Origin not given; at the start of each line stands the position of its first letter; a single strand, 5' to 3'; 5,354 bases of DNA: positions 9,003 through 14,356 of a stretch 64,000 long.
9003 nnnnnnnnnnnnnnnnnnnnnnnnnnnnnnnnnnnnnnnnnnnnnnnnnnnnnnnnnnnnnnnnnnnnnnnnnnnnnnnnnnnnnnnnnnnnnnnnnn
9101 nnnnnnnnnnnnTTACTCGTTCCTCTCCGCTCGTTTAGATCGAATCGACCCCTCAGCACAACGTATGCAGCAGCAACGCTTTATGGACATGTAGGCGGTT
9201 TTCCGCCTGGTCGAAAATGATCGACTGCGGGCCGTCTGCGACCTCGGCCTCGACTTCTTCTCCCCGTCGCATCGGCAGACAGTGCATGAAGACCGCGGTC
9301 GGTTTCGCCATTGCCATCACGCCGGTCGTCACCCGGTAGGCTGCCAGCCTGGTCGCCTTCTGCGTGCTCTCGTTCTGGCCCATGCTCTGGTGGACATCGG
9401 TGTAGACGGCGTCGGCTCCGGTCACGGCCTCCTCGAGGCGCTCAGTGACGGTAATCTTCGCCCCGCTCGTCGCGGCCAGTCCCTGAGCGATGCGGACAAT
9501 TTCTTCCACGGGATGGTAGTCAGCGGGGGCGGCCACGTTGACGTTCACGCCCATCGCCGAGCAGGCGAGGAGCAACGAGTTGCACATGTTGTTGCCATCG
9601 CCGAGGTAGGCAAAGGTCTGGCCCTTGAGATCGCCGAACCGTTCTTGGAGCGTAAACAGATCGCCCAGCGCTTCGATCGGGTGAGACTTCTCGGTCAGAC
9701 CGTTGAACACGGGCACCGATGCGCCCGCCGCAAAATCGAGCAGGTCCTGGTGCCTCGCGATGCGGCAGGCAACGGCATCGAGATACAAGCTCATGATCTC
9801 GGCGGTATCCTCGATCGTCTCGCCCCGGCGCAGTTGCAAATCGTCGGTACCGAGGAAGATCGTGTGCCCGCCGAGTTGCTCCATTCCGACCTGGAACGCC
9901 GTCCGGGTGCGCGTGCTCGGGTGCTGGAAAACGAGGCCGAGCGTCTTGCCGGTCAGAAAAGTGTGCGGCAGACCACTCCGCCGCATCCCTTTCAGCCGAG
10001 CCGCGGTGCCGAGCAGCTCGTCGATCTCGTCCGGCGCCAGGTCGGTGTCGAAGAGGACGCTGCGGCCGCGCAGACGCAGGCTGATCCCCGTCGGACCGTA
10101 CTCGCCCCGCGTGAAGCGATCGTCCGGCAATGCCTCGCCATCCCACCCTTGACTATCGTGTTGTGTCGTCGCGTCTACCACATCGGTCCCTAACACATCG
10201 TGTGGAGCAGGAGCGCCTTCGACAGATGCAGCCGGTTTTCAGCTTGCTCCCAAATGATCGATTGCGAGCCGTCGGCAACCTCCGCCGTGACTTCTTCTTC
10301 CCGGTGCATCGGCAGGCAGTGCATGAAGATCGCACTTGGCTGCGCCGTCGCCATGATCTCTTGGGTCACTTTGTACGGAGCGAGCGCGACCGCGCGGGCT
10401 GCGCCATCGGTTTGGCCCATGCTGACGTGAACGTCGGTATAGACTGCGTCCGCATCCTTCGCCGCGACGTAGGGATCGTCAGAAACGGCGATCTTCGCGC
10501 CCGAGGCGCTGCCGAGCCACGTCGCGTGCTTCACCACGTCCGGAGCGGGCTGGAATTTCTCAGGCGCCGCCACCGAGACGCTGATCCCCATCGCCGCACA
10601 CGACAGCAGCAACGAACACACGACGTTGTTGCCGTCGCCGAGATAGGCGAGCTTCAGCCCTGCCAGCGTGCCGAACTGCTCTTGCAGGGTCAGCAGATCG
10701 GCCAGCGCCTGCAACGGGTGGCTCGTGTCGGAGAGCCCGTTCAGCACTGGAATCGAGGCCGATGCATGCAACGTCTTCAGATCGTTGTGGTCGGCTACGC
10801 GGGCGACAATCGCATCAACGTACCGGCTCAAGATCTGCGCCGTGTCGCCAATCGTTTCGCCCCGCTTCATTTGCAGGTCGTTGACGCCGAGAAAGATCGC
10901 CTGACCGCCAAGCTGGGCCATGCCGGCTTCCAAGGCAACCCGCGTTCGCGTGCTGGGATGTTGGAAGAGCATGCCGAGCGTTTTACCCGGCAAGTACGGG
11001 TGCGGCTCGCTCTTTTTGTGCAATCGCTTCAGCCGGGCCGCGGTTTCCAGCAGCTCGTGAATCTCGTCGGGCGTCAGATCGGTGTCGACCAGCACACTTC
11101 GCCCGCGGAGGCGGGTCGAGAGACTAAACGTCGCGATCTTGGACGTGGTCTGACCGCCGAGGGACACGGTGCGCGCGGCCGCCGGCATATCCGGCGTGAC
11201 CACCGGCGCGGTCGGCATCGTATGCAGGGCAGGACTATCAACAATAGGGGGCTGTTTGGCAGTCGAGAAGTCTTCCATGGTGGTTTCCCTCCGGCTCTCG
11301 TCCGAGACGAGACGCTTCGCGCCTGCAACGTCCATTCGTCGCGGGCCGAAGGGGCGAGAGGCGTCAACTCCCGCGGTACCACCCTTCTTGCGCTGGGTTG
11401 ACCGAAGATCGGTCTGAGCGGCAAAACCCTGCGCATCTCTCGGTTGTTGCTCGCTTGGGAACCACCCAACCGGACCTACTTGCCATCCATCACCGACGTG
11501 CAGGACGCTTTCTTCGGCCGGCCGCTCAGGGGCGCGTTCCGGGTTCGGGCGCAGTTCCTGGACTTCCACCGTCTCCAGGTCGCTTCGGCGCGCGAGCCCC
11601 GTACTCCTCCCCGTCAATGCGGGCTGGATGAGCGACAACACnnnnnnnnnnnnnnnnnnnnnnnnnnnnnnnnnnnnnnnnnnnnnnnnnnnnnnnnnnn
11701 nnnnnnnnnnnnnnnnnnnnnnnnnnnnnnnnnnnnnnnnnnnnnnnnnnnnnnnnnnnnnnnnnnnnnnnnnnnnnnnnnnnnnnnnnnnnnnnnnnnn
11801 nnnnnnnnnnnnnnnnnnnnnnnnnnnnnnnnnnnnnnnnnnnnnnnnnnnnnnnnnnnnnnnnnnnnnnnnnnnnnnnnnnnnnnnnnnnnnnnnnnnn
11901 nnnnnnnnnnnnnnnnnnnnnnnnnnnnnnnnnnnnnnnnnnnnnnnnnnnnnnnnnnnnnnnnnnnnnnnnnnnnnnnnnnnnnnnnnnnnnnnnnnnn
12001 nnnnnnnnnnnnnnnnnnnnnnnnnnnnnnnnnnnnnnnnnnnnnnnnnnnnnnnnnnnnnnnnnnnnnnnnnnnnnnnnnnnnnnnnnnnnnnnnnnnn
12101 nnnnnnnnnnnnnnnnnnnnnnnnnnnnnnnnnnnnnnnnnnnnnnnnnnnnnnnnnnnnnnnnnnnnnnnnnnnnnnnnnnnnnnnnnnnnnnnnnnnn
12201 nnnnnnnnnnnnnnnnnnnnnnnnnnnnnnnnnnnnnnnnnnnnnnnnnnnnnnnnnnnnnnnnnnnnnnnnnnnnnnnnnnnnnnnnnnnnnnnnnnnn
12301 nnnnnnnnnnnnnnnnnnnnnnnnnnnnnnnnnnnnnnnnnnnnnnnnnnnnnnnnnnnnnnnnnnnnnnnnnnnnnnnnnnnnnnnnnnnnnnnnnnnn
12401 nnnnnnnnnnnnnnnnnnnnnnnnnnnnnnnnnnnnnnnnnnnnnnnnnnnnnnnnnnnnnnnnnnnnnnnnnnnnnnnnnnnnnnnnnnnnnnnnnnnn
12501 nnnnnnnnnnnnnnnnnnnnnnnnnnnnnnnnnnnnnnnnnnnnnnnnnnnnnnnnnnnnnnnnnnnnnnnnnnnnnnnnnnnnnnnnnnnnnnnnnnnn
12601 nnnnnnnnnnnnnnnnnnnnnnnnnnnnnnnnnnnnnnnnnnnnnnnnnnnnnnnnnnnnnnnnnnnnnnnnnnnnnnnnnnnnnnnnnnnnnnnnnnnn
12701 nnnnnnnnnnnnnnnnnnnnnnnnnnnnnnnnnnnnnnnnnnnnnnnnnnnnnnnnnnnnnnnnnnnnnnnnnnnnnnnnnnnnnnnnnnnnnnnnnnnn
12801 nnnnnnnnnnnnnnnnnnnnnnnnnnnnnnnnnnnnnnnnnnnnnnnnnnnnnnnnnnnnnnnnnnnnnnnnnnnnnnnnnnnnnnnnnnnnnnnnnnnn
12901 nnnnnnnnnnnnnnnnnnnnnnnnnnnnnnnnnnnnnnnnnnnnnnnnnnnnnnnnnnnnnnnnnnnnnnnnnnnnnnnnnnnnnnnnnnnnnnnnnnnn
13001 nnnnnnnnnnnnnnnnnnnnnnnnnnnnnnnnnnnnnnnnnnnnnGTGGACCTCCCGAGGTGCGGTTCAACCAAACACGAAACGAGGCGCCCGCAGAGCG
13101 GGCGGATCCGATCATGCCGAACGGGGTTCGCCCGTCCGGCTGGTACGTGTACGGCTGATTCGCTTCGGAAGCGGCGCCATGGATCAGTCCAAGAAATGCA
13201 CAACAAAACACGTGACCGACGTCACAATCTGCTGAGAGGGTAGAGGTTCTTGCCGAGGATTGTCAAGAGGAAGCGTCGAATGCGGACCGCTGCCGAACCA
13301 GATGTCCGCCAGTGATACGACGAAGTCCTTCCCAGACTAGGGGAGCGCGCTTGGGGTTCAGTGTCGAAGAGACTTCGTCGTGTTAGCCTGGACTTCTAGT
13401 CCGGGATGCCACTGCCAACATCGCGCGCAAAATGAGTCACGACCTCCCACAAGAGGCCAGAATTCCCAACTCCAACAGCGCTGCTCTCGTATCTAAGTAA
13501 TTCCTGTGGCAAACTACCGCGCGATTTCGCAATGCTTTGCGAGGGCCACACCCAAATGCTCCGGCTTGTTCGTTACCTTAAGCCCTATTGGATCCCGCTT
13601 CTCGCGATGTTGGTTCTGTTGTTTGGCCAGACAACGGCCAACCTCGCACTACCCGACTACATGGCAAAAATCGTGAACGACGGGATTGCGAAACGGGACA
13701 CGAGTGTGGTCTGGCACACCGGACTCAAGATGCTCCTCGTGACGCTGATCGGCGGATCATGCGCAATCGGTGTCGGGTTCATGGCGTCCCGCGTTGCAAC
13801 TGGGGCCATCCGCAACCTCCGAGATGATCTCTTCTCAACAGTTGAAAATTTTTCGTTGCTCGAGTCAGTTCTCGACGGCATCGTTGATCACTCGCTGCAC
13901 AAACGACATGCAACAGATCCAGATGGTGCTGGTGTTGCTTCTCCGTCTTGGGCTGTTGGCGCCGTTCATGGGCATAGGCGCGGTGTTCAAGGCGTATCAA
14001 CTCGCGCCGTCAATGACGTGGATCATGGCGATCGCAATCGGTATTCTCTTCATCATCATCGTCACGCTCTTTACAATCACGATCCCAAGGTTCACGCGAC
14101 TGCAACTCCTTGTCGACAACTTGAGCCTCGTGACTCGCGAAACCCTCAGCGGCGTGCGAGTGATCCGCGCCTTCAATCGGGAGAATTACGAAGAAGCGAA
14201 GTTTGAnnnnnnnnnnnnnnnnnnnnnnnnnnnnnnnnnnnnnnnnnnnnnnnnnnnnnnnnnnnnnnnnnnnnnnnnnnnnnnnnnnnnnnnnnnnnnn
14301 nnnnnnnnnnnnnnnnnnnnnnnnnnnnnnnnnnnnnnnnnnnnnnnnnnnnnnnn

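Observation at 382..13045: LysW-type lysine/arginine super-cluster split into two amino-acid-specific regulatory units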

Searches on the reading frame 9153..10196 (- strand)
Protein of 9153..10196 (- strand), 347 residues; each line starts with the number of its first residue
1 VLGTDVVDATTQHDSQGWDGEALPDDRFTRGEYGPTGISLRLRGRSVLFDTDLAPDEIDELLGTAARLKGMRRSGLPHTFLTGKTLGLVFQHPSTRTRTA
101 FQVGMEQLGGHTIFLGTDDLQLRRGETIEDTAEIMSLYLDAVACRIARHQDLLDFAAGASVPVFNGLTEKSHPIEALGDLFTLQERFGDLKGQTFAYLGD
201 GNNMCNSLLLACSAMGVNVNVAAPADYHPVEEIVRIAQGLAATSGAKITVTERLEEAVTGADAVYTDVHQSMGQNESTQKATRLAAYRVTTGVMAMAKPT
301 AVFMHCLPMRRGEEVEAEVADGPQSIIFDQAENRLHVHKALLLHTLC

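Call 4: search_protein_families(library=ncbifam, proteins=[window:9153-10196:-])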
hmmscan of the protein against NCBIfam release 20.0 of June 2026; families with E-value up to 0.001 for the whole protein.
window:9153-10196:- (347 aa): 16 families
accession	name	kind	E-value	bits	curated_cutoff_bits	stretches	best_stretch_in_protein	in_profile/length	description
NF001986.0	PRK00779.1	subfamily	1.1e-110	369.6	306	1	44-345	5-303/307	ornithine carbamoyltransferase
TIGR00658.1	orni_carb_tr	equivalog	3.8e-106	354.7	280.85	1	51-346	7-303/304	ornithine carbamoyltransferase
TIGR04384.1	putr_carbamoyl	exception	1.6e-82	277.3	500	1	52-344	7-305/330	putrescine carbamoyltransferase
NF011380.0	PRK14805.1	equivalog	4.4e-75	252.6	421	1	47-345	4-299/302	ornithine carbamoyltransferase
NF003286.0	PRK04284.1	subfamily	1.1e-69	235.1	515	1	41-346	3-330/332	ornithine carbamoyltransferase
NF009213.0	PRK12562.1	subfamily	2.2e-54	185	559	2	51-309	13-277/334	ornithine carbamoyltransferase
NF002470.0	PRK01713.1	equivalog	3.1e-53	181.4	545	1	41-309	4-277/334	ornithine carbamoyltransferase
NF003384.0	PRK04523.1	equivalog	4.7e-49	167.2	288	1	47-342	6-329/336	N-acetylornithine carbamoyltransferase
NF002032.1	PRK00856.1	equivalog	2.7e-45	154.8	263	1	51-344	7-295/297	aspartate carbamoyltransferase catalytic subunit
TIGR00670.1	asp_carb_tr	equivalog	1.9e-43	148.7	236.95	1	48-342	4-299/304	aspartate carbamoyltransferase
NF011379.0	PRK14804.1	equivalog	5.9e-43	147.2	373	1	52-346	14-309/311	ornithine carbamoyltransferase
NF006046.0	PRK08192.1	equivalog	1.2e-31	110.2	512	1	42-346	4-317/339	aspartate carbamoyltransferase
NF008853.0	PRK11891.1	equivalog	2e-24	86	560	1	55-342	99-394/430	aspartate carbamoyltransferase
NF005538.0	PRK07200.1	equivalog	5.7e-20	71.7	453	2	48-145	25-122/396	knotted carbamoyltransferase YgeW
NF010387.0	PRK13814.1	equivalog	7e-17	61.3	660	1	53-342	14-299/310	aspartate carbamoyltransferase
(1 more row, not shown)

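Call 5: search_protein_families(library=pfam, proteins=[window:9153-10196:-])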
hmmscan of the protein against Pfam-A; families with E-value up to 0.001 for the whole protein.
window:9153-10196:- (347 aa): 2 families
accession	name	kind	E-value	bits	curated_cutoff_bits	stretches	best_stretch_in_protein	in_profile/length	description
PF00185.30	OTCace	-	3.9e-54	183.4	29.4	1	191-344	1-156/157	Aspartate/ornithine carbamoyltransferase, Asp/Orn binding domain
PF02729.26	OTCace_N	-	1e-39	136.4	29.9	1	45-185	1-148/148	Aspartate/ornithine carbamoyltransferase, carbamoyl-P binding domain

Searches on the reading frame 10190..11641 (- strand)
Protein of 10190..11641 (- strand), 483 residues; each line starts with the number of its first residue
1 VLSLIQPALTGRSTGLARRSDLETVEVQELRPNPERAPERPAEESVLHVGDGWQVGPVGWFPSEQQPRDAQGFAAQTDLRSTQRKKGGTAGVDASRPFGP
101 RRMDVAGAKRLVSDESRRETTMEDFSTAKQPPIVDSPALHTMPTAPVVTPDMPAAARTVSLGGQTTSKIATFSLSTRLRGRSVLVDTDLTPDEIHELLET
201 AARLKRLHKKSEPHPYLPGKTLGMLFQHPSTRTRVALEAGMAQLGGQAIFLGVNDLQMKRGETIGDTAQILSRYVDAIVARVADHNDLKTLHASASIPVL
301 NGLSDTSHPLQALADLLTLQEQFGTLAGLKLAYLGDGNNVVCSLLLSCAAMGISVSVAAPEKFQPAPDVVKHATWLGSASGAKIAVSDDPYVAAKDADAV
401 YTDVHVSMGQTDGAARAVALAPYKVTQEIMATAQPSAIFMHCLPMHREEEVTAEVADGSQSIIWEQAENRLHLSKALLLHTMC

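Call 8: search_protein_families(library=ncbifam, proteins=[window:10190-11641:-])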
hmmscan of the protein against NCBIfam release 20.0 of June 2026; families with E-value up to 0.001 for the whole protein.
window:10190-11641:- (483 aa): 16 families
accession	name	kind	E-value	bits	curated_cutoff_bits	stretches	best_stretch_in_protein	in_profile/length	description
NF001986.0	PRK00779.1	subfamily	7.3e-115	383.3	306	1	179-481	4-303/307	ornithine carbamoyltransferase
TIGR00658.1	orni_carb_tr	equivalog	7.6e-111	370.1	280.85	1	184-481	4-302/304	ornithine carbamoyltransferase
TIGR04384.1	putr_carbamoyl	exception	1.5e-84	283.9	500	1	187-481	6-306/330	putrescine carbamoyltransferase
NF011380.0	PRK14805.1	equivalog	1.4e-83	280.4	421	1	182-480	3-298/302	ornithine carbamoyltransferase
NF003286.0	PRK04284.1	subfamily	9.2e-70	235.4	515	1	177-482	3-330/332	ornithine carbamoyltransferase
NF002470.0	PRK01713.1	equivalog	1.2e-51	176.1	545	1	178-448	5-280/334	ornithine carbamoyltransferase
NF009213.0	PRK12562.1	subfamily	8.8e-50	170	559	1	184-482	10-332/334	ornithine carbamoyltransferase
NF011379.0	PRK14804.1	equivalog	6.9e-47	160.1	373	1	187-480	13-307/311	ornithine carbamoyltransferase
NF002032.1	PRK00856.1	equivalog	3.2e-46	157.9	263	1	184-480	4-295/297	aspartate carbamoyltransferase catalytic subunit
TIGR00670.1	asp_carb_tr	equivalog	1.8e-44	152.1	236.95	1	182-478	2-299/304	aspartate carbamoyltransferase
NF003384.0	PRK04523.1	equivalog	2.3e-43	148.6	288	1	182-478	5-329/336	N-acetylornithine carbamoyltransferase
NF006046.0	PRK08192.1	equivalog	6.1e-28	98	512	1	177-478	3-313/339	aspartate carbamoyltransferase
NF008853.0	PRK11891.1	equivalog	1.9e-24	86.1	560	1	179-475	86-391/430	aspartate carbamoyltransferase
NF005538.0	PRK07200.1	equivalog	1.2e-18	67.3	453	1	178-403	19-270/396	knotted carbamoyltransferase YgeW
NF010387.0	PRK13814.1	equivalog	7e-17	61.3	660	1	188-478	13-299/310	aspartate carbamoyltransferase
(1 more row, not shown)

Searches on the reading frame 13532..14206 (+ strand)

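Call 8: search_protein_families(library=ncbifam, proteins=[window:13532-14206:+])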
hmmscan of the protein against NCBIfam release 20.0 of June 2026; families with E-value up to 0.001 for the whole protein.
window:13532-14206:+ (224 aa): 3 families
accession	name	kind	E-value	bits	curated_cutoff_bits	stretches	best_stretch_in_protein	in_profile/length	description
TIGR02203.1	MsbA_lipidA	equivalog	8.7e-10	37.7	602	1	10-103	3-97/572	lipid A export permease/ATP-binding protein MsbA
TIGR00958.1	3a01208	subfamily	0.00025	19.5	874.6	1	7-103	147-243/711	antigen peptide transporter 2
TIGR02204.1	MsbA_rel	hypoth_equivalog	0.00051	18.8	780.4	1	9-106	6-103/576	ABC transporter, permease/ATP-binding protein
